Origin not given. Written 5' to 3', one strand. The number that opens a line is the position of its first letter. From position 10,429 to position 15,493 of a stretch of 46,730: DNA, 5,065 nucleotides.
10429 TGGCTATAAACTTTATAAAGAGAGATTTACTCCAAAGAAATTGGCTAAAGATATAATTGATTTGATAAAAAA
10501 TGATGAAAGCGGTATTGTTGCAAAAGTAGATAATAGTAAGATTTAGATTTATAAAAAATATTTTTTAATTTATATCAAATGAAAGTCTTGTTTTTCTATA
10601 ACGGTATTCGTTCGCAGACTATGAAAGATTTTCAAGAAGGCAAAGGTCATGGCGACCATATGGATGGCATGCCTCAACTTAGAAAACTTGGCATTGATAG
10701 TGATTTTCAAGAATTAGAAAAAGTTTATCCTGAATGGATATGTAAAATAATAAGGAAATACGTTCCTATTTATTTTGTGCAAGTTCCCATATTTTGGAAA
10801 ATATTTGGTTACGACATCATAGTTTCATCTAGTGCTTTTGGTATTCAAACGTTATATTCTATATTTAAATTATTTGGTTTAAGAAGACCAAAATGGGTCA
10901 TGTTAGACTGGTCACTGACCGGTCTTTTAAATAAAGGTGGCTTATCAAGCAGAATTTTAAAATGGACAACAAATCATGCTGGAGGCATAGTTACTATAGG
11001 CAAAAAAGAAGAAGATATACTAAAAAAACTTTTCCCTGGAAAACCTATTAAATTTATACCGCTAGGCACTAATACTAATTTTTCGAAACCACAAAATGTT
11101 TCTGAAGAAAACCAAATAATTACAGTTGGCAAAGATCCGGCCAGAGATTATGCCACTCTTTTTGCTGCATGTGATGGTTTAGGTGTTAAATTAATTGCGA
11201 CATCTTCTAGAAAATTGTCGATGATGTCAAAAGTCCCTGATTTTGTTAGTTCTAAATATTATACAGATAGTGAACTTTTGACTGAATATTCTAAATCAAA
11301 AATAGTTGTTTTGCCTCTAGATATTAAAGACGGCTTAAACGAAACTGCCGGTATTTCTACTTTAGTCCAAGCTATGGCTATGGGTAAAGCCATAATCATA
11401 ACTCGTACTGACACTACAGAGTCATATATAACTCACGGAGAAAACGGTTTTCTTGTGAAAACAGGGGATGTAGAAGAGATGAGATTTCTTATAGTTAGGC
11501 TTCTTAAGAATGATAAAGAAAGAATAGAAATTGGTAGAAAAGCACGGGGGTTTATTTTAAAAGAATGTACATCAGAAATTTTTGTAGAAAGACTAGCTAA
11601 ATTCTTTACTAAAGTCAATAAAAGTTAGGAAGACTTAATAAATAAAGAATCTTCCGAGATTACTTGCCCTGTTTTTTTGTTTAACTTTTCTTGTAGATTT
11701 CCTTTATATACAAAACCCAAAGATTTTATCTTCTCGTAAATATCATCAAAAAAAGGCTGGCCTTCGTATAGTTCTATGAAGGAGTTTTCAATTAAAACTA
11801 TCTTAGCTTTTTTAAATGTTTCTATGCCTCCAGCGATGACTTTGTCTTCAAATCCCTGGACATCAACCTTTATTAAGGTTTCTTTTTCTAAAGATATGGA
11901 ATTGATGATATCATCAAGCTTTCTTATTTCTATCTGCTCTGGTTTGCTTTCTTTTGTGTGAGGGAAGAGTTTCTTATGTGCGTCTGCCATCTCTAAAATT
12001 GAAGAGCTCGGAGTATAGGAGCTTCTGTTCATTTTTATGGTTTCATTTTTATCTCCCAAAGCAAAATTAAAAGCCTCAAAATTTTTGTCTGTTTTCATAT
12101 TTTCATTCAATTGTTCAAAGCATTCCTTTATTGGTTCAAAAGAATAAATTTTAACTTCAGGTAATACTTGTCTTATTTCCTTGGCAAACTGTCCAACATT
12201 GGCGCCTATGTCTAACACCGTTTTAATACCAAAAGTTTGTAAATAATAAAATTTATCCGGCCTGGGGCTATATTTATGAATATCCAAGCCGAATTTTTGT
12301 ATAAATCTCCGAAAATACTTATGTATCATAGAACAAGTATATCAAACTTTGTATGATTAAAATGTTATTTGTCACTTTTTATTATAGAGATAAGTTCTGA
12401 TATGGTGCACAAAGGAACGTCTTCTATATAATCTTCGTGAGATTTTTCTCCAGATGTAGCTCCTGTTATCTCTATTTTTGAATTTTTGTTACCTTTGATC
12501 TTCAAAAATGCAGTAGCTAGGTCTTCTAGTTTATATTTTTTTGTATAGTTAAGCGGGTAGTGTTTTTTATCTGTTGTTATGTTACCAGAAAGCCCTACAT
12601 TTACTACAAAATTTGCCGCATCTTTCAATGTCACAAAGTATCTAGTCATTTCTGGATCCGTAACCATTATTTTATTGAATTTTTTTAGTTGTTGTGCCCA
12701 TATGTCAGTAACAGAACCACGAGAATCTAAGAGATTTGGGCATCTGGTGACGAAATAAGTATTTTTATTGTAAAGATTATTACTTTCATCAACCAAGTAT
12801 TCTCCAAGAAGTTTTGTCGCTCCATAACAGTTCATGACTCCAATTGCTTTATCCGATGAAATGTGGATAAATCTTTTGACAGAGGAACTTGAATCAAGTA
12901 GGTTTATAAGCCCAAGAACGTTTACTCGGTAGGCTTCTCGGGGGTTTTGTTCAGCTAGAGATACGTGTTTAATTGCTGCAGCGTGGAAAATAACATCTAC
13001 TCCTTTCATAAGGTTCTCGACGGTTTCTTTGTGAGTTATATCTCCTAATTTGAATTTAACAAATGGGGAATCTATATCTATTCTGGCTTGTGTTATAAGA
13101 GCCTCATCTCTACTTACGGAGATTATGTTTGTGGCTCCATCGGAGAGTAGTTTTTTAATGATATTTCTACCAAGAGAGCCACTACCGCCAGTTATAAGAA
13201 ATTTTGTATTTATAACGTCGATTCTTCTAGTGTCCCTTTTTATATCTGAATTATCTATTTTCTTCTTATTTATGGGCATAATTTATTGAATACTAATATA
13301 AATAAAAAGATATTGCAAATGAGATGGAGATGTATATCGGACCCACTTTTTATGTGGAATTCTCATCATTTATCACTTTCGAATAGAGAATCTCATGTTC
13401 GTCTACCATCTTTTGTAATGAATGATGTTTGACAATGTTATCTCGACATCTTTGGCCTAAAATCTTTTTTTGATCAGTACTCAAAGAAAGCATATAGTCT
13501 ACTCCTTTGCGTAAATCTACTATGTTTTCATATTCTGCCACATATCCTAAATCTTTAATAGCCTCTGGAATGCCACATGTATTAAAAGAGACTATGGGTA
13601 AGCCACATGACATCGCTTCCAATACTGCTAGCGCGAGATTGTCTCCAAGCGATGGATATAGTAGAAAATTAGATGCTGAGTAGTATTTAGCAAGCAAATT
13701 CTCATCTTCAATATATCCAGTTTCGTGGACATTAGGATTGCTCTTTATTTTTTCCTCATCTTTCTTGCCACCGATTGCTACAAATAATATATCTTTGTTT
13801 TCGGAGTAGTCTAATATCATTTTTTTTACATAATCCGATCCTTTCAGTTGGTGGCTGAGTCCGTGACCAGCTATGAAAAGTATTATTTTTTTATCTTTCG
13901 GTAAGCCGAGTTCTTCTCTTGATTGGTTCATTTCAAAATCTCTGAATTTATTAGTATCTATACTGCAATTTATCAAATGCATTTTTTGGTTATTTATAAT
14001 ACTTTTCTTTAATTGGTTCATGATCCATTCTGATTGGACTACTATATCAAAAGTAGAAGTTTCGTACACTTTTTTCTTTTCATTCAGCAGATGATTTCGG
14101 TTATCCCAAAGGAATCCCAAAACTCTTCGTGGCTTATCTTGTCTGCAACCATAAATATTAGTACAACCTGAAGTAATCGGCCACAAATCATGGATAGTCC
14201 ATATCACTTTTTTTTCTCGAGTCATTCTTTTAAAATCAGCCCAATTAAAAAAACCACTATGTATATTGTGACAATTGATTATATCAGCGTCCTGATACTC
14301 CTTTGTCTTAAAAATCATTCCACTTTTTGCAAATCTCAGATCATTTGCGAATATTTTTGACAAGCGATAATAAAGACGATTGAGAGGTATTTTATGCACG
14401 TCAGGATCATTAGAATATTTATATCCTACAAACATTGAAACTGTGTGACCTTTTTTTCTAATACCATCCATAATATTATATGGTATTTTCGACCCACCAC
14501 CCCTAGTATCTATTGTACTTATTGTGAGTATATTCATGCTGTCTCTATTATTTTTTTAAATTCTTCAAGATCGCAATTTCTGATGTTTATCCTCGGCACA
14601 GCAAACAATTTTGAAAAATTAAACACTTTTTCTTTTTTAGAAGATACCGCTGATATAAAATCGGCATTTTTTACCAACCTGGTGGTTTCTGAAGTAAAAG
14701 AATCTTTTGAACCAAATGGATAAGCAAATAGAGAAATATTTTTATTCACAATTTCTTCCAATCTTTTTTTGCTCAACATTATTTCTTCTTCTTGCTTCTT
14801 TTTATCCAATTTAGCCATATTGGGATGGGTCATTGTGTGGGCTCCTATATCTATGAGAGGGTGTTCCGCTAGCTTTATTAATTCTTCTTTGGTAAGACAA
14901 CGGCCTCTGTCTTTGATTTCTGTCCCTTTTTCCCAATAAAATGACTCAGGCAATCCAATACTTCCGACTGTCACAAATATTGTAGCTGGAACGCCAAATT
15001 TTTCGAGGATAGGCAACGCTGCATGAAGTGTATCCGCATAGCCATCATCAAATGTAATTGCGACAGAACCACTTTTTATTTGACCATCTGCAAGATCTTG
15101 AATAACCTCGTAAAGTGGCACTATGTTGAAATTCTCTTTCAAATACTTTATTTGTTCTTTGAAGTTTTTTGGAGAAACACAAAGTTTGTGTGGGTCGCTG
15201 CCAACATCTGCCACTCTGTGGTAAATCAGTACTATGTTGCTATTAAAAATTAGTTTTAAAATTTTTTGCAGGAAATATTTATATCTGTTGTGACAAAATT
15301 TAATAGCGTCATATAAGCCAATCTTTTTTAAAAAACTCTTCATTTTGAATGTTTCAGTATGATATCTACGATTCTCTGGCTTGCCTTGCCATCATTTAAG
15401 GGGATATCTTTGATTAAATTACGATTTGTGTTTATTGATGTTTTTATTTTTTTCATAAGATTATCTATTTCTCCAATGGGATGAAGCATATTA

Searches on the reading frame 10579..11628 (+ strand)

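Call 12: search_protein_families(library=pfam, proteins=[window:10579-11628:+], max_evalue=0.0001)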
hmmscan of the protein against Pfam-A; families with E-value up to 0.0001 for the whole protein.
window:10579-11628:+ (349 aa): 3 families
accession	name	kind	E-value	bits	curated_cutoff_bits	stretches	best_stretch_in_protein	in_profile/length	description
PF00534.26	Glycos_transf_1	-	4e-13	49.7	26.4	1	230-323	83-170/172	Glycosyl transferases group 1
PF13692.12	Glyco_trans_1_4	-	3.4e-11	44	27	1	228-311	66-142/142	Glycosyl transferases group 1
PF13524.12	Glyco_trans_1_2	-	9e-05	22.9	25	0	232-333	39-136/144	Glycosyl transferase-like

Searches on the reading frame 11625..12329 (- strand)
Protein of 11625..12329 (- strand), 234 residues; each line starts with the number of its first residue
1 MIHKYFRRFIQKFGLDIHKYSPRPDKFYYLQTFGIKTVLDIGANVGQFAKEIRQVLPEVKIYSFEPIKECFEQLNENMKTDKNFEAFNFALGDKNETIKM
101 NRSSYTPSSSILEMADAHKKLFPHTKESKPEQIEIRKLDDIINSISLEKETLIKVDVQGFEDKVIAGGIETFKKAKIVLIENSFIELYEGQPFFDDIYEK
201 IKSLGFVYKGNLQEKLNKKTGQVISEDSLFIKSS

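Call 13: search_protein_families(library=pfam, proteins=[window:11625-12329:-], max_evalue=0.0001)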
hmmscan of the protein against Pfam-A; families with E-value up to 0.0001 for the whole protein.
window:11625-12329:- (234 aa): 2 families
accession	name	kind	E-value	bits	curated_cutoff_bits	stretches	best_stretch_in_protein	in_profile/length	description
PF05050.19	Methyltransf_21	-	3.2e-20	73.4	22.7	1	40-208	1-173/173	Methyltransferase FkbM domain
PF05575.17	V_cholerae_RfbT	-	9.9e-05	22.2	27.9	0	37-174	82-216/286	Vibrio cholerae RfbT protein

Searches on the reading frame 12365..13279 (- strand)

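Call 13: search_protein_families(library=pfam, proteins=[window:12365-13279:-], max_evalue=0.0001)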
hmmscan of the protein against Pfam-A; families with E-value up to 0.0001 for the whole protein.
window:12365-13279:- (304 aa): 9 families
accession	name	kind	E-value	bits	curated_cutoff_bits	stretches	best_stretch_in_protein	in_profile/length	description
PF02719.21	Polysacc_synt_2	-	1.1e-60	205.8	20.2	1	28-286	2-275/293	Polysaccharide biosynthesis protein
PF01370.27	Epimerase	-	8.5e-25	88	20.9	1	28-226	2-222/240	NAD dependent epimerase/dehydratase family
PF16363.11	GDP_Man_Dehyd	-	7.1e-18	65.6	27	1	28-176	1-154/332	GDP-mannose 4,6 dehydratase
PF01073.25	3Beta_HSD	-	1e-15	58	22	1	28-148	1-122/280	3-beta hydroxysteroid dehydrogenase/isomerase family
PF04321.23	RmlD_sub_bind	-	2.6e-15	56.7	27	1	26-188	2-156/287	RmlD substrate binding domain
PF07993.18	NAD_binding_4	-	1.8e-12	47.4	20.1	1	29-144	1-138/258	Male sterility protein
PF13460.12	NAD_binding_10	-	1.8e-09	38.2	27.2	1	31-145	1-101/184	NAD(P)H-binding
PF08659.16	KR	-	8.1e-09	36.1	22.6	1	27-142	3-136/180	KR domain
PF00106.31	adh_short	-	2.4e-08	34.2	26.6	1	28-160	4-157/195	short chain dehydrogenase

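Call 73: search_protein_families(library=ncbifam, proteins=[window:12365-13279:-], max_evalue=1e-10)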
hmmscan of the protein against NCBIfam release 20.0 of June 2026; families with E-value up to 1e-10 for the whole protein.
window:12365-13279:- (304 aa): 8 families
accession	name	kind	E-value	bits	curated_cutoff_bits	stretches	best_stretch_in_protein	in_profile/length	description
TIGR03589.1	PseB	equivalog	1.8e-48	165.1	407.75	1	24-286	4-263/324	UDP-N-acetylglucosamine 4,6-dehydratase (inverting)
TIGR04130.1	FnlA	equivalog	8e-41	140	730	1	27-285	7-265/337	UDP-N-acetylglucosamine 4,6-dehydratase/5-epimerase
TIGR01181.1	dTDP_gluc_dehyt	equivalog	4.8e-13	48.9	365.1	1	26-150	1-133/321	dTDP-glucose 4,6-dehydratase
TIGR03466.1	HpnA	hypoth_equivalog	5e-13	48.6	367.65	1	26-149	2-120/327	hopanoid-associated sugar epimerase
TIGR01214.1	rmlD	equivalog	7.9e-13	48.1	224.05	1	26-168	1-140/285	dTDP-4-dehydrorhamnose reductase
NF052578.1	StrlDmthSdmBMthl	equivalog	3.5e-12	46.7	600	1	28-154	4-124/328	sterol demethylase protein SdmB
NF043036.1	ErythonDh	equivalog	7.3e-12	45.1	325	1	26-141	2-124/321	D-erythronate dehydrogenase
TIGR01179.1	galE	equivalog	8.3e-12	44.6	262.3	0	27-151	2-144/332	UDP-glucose 4-epimerase GalE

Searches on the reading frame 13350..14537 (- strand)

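Call 13: search_protein_families(library=pfam, proteins=[window:13350-14537:-], max_evalue=0.0001)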
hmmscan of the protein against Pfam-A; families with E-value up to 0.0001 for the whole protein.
window:13350-14537:- (395 aa): 5 families
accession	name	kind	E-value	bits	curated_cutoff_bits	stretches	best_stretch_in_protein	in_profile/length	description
PF00534.26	Glycos_transf_1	-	9.8e-19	68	26.4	1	205-357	4-163/172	Glycosyl transferases group 1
PF13692.12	Glyco_trans_1_4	-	4.1e-18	66.5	27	1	217-348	2-138/142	Glycosyl transferases group 1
PF13439.12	Glyco_transf_4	-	8.4e-12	45.9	28.5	1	13-196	2-169/170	Glycosyltransferase Family 4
PF13524.12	Glyco_trans_1_2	-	1.1e-06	29.1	25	1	254-379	18-140/144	Glycosyl transferase-like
PF20706.3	GT4-conflict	-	5.9e-05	22.7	26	1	263-330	254-323/385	Family 4 Glycosyltransferase in conflict systems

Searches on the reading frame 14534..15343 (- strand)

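Call 13: search_protein_families(library=pfam, proteins=[window:14534-15343:-], max_evalue=0.0001)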
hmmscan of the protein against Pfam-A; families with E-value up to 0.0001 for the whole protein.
window:14534-15343:- (269 aa): 1 family
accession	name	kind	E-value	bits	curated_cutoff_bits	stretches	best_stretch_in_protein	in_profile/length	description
PF01522.26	Polysacc_deac_1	-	7.3e-25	87.8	23.1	1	90-220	5-112/124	Polysaccharide deacetylase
